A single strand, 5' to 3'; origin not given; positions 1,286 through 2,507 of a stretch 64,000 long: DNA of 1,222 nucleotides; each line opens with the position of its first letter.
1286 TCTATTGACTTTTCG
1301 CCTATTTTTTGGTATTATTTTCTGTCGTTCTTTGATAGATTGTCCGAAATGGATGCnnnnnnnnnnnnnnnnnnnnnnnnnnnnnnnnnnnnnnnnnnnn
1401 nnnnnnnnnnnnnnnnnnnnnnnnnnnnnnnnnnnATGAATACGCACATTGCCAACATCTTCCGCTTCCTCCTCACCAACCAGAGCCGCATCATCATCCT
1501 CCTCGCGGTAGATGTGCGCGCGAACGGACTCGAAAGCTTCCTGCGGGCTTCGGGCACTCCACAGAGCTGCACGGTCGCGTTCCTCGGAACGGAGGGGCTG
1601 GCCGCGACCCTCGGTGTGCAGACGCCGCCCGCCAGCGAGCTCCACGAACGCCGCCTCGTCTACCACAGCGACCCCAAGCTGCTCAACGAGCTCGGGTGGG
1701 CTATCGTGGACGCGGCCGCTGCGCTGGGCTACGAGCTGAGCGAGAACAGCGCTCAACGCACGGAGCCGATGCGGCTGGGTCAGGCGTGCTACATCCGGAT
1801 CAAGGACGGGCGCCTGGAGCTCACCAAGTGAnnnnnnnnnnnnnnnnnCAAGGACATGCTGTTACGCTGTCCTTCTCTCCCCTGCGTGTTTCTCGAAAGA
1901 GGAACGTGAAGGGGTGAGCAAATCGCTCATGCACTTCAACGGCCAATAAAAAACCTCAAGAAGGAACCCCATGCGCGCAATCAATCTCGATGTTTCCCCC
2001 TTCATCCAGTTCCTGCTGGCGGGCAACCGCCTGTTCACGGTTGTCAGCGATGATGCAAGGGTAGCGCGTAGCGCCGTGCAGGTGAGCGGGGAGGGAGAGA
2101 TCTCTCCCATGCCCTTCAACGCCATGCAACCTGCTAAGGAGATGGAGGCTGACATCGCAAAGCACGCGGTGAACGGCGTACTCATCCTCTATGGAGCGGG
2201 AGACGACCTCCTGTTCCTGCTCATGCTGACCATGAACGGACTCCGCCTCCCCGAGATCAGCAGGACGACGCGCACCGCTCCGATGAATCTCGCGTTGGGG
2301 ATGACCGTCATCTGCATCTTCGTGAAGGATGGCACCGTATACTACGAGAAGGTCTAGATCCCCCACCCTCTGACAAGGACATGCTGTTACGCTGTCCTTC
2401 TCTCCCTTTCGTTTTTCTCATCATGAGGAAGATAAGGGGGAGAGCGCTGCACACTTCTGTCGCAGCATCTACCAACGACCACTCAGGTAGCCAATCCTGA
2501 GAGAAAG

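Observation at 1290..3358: GC-rich three-gene ORFan operon in which every gene is followed by the same ~85-nt two-hairpin element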

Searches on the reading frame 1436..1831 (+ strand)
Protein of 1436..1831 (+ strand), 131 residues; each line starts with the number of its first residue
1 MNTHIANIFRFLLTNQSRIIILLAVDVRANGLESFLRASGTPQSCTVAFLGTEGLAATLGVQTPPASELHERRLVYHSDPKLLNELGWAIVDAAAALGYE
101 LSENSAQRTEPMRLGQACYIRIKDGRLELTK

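Call 11: search_protein_families(library=pfam, proteins=[window:1436-1831:+], max_evalue=1)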
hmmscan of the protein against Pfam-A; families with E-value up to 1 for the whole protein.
window:1436-1831:+ (131 aa): 0 families

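Call 18: find_homologous_proteins(query=window:1436-1831:+)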
Query window:1436-1831:+ (131 aa): 2 proteins with E <= 0.001 among 52 candidates.
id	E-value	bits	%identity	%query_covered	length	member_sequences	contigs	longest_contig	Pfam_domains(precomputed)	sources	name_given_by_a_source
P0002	4.1e-79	280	100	100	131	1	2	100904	-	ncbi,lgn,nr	ncbi:hypothetical protein KBD61_02270 [Patescibacteria group bacterium]|nr:hypothetical protein [Pat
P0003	1.4e-39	152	58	98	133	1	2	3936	-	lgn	-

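Call 19: find_encoding_contigs(protein=P0003, flank=10000)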
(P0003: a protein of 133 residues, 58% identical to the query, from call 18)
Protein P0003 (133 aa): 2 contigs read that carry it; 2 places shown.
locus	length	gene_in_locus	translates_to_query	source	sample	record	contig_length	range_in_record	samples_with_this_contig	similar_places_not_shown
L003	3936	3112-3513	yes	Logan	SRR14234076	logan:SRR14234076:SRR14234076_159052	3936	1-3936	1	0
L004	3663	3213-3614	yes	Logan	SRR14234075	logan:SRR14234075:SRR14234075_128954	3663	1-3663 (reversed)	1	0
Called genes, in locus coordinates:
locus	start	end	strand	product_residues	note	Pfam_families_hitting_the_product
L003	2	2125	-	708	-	?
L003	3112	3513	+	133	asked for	-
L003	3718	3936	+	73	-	?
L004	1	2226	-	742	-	?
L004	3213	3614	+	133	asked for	-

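Call 20: find_encoding_contigs(protein=P0002, flank=10000)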
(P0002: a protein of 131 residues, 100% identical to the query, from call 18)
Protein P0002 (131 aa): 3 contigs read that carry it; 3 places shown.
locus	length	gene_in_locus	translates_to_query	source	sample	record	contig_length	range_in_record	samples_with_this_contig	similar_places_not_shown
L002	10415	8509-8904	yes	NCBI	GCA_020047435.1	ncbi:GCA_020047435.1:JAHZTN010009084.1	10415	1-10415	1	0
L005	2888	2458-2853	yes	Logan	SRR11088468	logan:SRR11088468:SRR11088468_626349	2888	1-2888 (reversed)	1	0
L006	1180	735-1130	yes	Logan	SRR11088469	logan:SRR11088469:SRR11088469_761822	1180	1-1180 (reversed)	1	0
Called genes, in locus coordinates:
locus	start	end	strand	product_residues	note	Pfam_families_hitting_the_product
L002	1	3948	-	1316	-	?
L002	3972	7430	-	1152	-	PF04563:RNA_pol_Rpb2_1, PF04561:RNA_pol_Rpb2_2, PF04565:RNA_pol_Rpb2_3, PF10385:RNA_pol_Rpb2_45, PF00562:RNA_pol_Rpb2_6, PF04560:RNA_pol_Rpb2_7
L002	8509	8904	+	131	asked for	-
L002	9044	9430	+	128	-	-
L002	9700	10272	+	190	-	-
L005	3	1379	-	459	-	?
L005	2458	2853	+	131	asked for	-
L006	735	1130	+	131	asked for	-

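Call 41: predict_structure(alignment_id=A2)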
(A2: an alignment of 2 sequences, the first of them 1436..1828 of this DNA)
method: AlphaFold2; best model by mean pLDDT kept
length: 131 residues; sequences in the alignment: 2
mean_pLDDT: 74.4   pTM: 0.70
mean pLDDT of the five models: 74.4, 69.3, 67.7, 67.6, 60.7
residues with pLDDT >= 90: 14; 70-90: 73; 50-70: 24; < 50: 20
segments of 3 or more residues with pLDDT < 50: 52-70
pLDDT, mean of each block of 10 residues (from residue 1): 67 76 78 73 59 46 47 75 88 88 91 88 89 86
secondary structure, 60 per line:
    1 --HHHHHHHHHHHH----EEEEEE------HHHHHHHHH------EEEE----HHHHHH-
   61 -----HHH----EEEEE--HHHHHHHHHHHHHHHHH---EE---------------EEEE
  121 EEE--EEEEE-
elements in order: H3-14 E19-24 H31-39 E46-49 H54-59 E73-77 H80-96 E117-123 E126-130

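Call 45: fold_search(model_id=the predicted structure, library=pdb)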
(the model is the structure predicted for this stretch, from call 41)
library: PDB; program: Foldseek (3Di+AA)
matches with E <= 10: 200; with E <= 0.001: 0
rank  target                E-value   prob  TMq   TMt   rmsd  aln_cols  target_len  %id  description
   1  9emu_B                1.2e-01  0.23  0.32  0.22   9.0       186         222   13  RosC-8-demethyl-8-amino-FMN - Phosphate complex (released 2024-09-04)
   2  2lci_MODEL_1_A        1.9e-01  0.54  0.34  0.34   5.1        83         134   18  Solution NMR Structure of DE NOVO DESIGNED PROTEIN, P-LOOP NTPASE FOLD, Northeast Structural Genomics Consorti (released 2011-06-29)
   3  2lr0_MODEL_1_A        1.9e-01  0.51  0.35  0.34   5.1        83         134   18  Solution NMR structure of de novo designed protein, p-loop ntpase fold, northeast structural genomics consorti (released 2012-07-04)
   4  8s7m_A                1.9e-01  0.16  0.31  0.21   9.9       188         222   14  RosC(R33A) - riboflavin complex (released 2025-03-19)
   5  3zvn_A                2.6e-01  0.44  0.35  0.16   5.2        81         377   14  The structural basis for substrate recognition by mammalian polynucleotide kinase 3' phosphatase (released 2011-11-16)
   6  9emu_A                2.6e-01  0.20  0.34  0.24   9.1       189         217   14  RosC-8-demethyl-8-amino-FMN - Phosphate complex (released 2024-09-04)
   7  8s6r_A                3.6e-01  0.13  0.30  0.22   9.0       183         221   12  RosC-8.demethyl-8-amino-riboflavin complex (released 2025-03-12)
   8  3u7e                  3.9e-01  0.30  0.34  0.15   5.1        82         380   15  Crystal structure of mPNKP catalytic fragment (D170A) (released 2011-12-14)
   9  3e9e_A                5.0e-01  0.08  0.24  0.15  14.2       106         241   13  Structure of full-length H11A mutant form of TIGAR from Danio rerio (released 2008-12-16)
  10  1yj5_A                6.9e-01  0.16  0.32  0.14   5.3        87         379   15  Molecular architecture of mammalian polynucleotide kinase, a DNA repair enzyme (released 2005-03-15)
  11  6e4b_A                7.4e-01  0.16  0.27  0.19   6.3        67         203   15  The crystal structure of a putative alpha-ribazole-5'-P phosphatase from Escherichia coli str. K-12 substr. MG1655 (released 2018-09-12)
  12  5hr5                  8.4e-01  0.18  0.41  0.15   9.4       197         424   12  Bovine Heart 6-Phosphofructo-2-Kinase/Fructose-2,6-Bisphosphatase (PFKFB2) (released 2016-11-16)
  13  8yax_A                9.5e-01  0.04  0.22  0.04  17.9       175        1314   10  SARS-CoV-2 DMV nsp3-4 pore complex (full-pore) (released 2024-06-19)
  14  6nru_L                1.3e+00  0.10  0.24  0.17   7.6        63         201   14  Crystal Structure of the Alpha-ribazole Phosphatase from Shigella flexneri (released 2019-03-06)
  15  6e4b_D                1.4e+00  0.13  0.26  0.18   6.4        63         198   16  The crystal structure of a putative alpha-ribazole-5'-P phosphatase from Escherichia coli str. K-12 substr. MG1655 (released 2018-09-12)
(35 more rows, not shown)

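Call 48: search_protein_representatives(alignment_id=A2)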
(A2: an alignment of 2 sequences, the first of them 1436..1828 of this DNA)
Query: 2 sequences, 133 profile positions. Proteins with E-value up to 0.001 (for the whole library): 2; up to 1e-10: 2; up to 1e-30: 1. The best 2 are listed.
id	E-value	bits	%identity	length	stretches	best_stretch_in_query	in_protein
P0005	8.5e-49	180.9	-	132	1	1-131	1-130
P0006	1.8e-11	60.1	-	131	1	2-128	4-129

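Call 51: find_encoding_contigs(protein=P0006, flank=10000)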
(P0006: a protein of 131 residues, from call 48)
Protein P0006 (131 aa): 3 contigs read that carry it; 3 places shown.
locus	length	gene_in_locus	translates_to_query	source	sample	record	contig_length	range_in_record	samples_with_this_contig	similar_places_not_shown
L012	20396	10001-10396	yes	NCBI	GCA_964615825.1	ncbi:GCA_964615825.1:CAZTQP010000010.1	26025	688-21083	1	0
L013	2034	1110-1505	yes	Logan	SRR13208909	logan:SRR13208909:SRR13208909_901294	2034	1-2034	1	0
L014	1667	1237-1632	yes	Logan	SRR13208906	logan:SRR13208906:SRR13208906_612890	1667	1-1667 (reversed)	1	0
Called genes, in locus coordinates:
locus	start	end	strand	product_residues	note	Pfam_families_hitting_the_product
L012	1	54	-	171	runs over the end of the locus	PF02075:RuvC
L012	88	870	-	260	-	-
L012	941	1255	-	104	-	PF01709:Transcrip_reg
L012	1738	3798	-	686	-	PF04983:RNA_pol_Rpb1_3, PF05000:RNA_pol_Rpb1_4, PF04998:RNA_pol_Rpb1_5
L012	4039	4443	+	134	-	-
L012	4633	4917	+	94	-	-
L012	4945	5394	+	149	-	-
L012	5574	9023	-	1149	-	PF04563:RNA_pol_Rpb2_1, PF04561:RNA_pol_Rpb2_2, PF04565:RNA_pol_Rpb2_3, PF10385:RNA_pol_Rpb2_45, PF00562:RNA_pol_Rpb2_6, PF04560:RNA_pol_Rpb2_7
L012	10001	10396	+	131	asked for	-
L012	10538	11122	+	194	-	-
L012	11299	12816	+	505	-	PF05362:Lon_C, PF13541:ChlI, PF01078:Mg_chelatase, PF07728:AAA_5 (weak), PF13335:Mg_chelatase_C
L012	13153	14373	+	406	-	PF01476:LysM, PF23446:LysM1_NFP_LYK (faint), PF23473:LysM3_LYK4_5 (weak), PF01476:LysM, PF01551:Peptidase_M23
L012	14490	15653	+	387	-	-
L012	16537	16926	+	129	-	PF02152:FolB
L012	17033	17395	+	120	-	PF01258:zf-dskA_traR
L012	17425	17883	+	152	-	PF01252:Peptidase_A8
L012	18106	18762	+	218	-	-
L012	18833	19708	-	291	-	PF13413:HTH_25, PF09136:Glucodextran_B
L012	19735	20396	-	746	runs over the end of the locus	PF13491:FtsK_4TM, PF17854:FtsK_alpha, PF01580:FtsK_SpoIIIE, PF09397:FtsK_gamma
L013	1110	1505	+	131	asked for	-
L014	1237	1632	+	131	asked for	-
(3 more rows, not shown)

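Call 52: find_encoding_contigs(protein=P0005, flank=10000)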
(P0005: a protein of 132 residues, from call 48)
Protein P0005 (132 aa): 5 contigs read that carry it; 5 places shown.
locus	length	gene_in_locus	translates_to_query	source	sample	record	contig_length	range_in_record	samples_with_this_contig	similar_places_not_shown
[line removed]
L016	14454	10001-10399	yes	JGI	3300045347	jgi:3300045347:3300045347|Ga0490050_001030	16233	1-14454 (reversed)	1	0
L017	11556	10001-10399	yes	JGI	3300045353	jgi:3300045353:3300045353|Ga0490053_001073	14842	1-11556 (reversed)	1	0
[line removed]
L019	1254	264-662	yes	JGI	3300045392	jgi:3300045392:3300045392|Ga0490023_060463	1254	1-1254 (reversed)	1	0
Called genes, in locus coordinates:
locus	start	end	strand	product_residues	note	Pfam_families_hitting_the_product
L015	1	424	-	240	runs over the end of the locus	PF20772:TACO1_YebC_N, PF01709:Transcrip_reg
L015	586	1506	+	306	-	-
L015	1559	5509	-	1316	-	PF04997:RNA_pol_Rpb1_1, PF00623:RNA_pol_Rpb1_2, PF04983:RNA_pol_Rpb1_3, PF05000:RNA_pol_Rpb1_4, PF04998:RNA_pol_Rpb1_5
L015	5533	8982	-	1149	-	PF04563:RNA_pol_Rpb2_1, PF04561:RNA_pol_Rpb2_2, PF04565:RNA_pol_Rpb2_3, PF10385:RNA_pol_Rpb2_45, PF00562:RNA_pol_Rpb2_6, PF04560:RNA_pol_Rpb2_7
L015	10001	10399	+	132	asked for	-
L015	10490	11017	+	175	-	-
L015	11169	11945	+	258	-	-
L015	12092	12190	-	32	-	-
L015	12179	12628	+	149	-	-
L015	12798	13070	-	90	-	-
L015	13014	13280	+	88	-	-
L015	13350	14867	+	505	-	PF05362:Lon_C, PF13541:ChlI, PF01078:Mg_chelatase, PF07728:AAA_5 (weak), PF13335:Mg_chelatase_C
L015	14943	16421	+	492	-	PF01476:LysM, PF23446:LysM1_NFP_LYK (faint), PF23473:LysM3_LYK4_5 (weak), PF01476:LysM, PF01551:Peptidase_M23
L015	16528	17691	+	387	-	-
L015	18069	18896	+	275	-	PF01258:zf-dskA_traR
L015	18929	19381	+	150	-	PF01252:Peptidase_A8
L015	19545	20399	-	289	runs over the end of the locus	PF13413:HTH_25 (weak), PF09136:Glucodextran_B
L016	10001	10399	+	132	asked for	-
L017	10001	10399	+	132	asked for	-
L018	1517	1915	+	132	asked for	-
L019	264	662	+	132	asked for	-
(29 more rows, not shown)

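Call 74: search_protein_families(library=padloc, proteins=[window:1436-1831:+, L015:10541-11017:+, L015:11169-11945:+, L015:12179-12628:+, P0006], max_evalue=0.1)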
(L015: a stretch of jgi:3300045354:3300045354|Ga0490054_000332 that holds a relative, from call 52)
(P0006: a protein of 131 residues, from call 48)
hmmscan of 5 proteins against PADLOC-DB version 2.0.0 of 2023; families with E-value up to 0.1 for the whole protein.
window:1436-1831:+ (131 aa): 0 families

L015:10541-11017:+ (158 aa): 1 family
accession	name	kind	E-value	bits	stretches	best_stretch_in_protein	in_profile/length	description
PDLC01413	Cas10_Id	-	0.0075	12.8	1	22-92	77-146/616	CAS-I-D; effector_LS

L015:11169-11945:+ (258 aa): 0 families

L015:12179-12628:+ (149 aa): 0 families

P0006 (131 aa): 0 families

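Call 75: search_protein_families(library=phrogs, proteins=[window:1436-1831:+, L015:10541-11017:+, L015:11169-11945:+, L015:12179-12628:+, P0006], max_evalue=0.1)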
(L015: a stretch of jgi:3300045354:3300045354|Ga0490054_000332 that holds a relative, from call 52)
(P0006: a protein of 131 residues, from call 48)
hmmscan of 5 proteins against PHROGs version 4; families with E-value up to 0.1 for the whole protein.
window:1436-1831:+ (131 aa): 0 families

L015:10541-11017:+ (158 aa): 0 families

L015:11169-11945:+ (258 aa): 1 family
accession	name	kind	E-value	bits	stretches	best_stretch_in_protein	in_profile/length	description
phrog_3788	-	unknown function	0.01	16.6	1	99-151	44-95/190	-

L015:12179-12628:+ (149 aa): 0 families

P0006 (131 aa): 0 families

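Call 76: search_protein_families(library=pfam, proteins=[L015:10541-11017:+, L015:11169-11945:+, L015:12179-12628:+, P0006, L015:12798-13070:-], max_evalue=0.1)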
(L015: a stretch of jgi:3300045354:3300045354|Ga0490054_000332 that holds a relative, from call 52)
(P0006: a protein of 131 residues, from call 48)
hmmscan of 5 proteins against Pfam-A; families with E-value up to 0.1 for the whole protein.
L015:10541-11017:+ (158 aa): 0 families

L015:11169-11945:+ (258 aa): 2 families
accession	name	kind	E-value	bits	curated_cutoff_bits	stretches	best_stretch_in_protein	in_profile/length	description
PF21995.1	RNR-II_ins_dom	-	0.0062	17.2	27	1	208-238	26-56/107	B12-dependent ribonucleotide reductase, insertion domain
PF22570.1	LiaF-TM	-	0.021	16.1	27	1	39-84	24-71/98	LiaF transmembrane domain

L015:12179-12628:+ (149 aa): 0 families

P0006 (131 aa): 0 families

L015:12798-13070:- (90 aa): 0 families

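Call 105: search_solved_structures(query=A8, max_evalue=1)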
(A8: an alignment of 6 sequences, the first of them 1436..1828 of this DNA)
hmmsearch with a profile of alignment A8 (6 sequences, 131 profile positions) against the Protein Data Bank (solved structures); distinct sequences matched with E-value up to 1: 1.
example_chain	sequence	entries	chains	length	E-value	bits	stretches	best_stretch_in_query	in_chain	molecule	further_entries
4bwi_A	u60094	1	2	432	0.62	13.1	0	42-113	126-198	PHYTOCHROME-LIKE PROTEIN CPH2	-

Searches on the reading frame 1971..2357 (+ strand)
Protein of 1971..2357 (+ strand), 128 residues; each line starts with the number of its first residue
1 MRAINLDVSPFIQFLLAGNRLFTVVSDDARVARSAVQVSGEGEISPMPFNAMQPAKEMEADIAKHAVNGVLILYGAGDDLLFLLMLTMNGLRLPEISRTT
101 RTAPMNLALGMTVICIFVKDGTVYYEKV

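Call 11: search_protein_families(library=pfam, proteins=[window:1971-2357:+], max_evalue=1)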
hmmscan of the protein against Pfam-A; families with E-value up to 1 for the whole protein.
window:1971-2357:+ (128 aa): 0 families

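Call 30: find_homologous_proteins(query=window:1971-2357:+)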
Query window:1971-2357:+ (128 aa): 1 proteins with E <= 0.001 among 9 candidates.
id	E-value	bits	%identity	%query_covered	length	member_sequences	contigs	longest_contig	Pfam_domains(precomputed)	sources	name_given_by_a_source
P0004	3.9e-76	271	100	100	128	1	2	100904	-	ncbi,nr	ncbi:hypothetical protein KBD61_02275 [Patescibacteria group bacterium]|nr:hypothetical protein [Pat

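Call 62: predict_structure(protein=window:1971-2354:+)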
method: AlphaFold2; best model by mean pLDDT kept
length: 128 residues; sequences in the alignment: 1
mean_pLDDT: 43.7   pTM: 0.33
mean pLDDT of the five models: 43.7, 41.7, 39.0, 37.5, 32.1
residues with pLDDT >= 90: 0; 70-90: 0; 50-70: 37; < 50: 91
segments of 3 or more residues with pLDDT < 50: 1-19, 23-34, 51-54, 75-128
pLDDT, mean of each block of 10 residues (from residue 1): 28 47 43 50 54 51 55 49 43 35 32 41 39
secondary structure, 60 per line:
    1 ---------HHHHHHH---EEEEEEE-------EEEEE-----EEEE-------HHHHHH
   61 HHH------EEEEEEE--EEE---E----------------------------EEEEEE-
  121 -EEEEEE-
elements in order: H10-16 E20-26 E34-38 E44-47 H55-63 E70-76 E79-81 E114-119 E122-127

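Call 74: search_protein_families(library=padloc, proteins=[window:1971-2357:+], max_evalue=0.1)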
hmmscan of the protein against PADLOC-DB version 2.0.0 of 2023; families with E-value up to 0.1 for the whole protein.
window:1971-2357:+ (128 aa): 0 families

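Call 75: search_protein_families(library=phrogs, proteins=[window:1971-2357:+], max_evalue=0.1)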
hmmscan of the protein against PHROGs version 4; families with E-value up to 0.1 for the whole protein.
window:1971-2357:+ (128 aa): 0 families
